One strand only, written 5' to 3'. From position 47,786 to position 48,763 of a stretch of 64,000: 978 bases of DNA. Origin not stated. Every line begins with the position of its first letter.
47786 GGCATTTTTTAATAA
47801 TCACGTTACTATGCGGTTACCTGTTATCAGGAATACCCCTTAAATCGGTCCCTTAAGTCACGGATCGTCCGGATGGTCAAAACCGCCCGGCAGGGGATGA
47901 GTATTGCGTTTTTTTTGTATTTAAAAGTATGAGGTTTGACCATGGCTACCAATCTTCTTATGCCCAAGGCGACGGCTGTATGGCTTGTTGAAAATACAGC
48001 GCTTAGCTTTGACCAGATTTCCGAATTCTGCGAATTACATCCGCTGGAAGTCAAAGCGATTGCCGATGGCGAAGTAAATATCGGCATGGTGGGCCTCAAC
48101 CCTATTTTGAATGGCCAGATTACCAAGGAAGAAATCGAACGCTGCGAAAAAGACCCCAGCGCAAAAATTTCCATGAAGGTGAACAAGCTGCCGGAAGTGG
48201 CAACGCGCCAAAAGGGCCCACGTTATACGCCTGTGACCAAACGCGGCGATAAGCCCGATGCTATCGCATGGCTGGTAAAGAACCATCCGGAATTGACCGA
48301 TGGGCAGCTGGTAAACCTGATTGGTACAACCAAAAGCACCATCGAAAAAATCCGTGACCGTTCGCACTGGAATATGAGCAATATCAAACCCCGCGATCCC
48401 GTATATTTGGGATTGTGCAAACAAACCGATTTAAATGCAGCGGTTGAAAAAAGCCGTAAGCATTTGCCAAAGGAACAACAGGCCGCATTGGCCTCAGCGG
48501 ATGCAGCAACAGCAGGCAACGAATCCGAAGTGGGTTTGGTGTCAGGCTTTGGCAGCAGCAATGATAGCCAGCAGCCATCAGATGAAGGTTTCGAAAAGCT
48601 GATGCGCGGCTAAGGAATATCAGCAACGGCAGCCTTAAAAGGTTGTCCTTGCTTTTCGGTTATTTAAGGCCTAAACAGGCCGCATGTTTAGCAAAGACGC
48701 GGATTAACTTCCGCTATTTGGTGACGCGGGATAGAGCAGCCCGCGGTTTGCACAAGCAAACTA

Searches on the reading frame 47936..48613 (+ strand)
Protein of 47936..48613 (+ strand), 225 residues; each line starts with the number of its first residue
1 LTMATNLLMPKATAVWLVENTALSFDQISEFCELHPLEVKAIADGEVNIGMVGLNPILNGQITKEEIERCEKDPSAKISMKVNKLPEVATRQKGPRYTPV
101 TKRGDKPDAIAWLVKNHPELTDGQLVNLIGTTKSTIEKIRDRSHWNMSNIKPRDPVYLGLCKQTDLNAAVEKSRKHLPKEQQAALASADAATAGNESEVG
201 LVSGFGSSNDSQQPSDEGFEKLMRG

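Call 5: search_protein_families(library=pfam, proteins=[window:47936-48613:+], max_evalue=0.01)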
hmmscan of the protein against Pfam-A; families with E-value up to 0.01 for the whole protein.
window:47936-48613:+ (225 aa): 1 family
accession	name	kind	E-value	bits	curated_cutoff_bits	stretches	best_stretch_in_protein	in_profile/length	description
PF06242.16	TrcR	-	3.7e-64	215.4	22.2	1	37-174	1-138/139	Transcriptional cell cycle regulator TrcR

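Call 6: search_protein_families(library=ncbifam, proteins=[window:47936-48613:+], max_evalue=0.01)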
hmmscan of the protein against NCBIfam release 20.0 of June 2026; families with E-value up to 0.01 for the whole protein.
window:47936-48613:+ (225 aa): 0 families
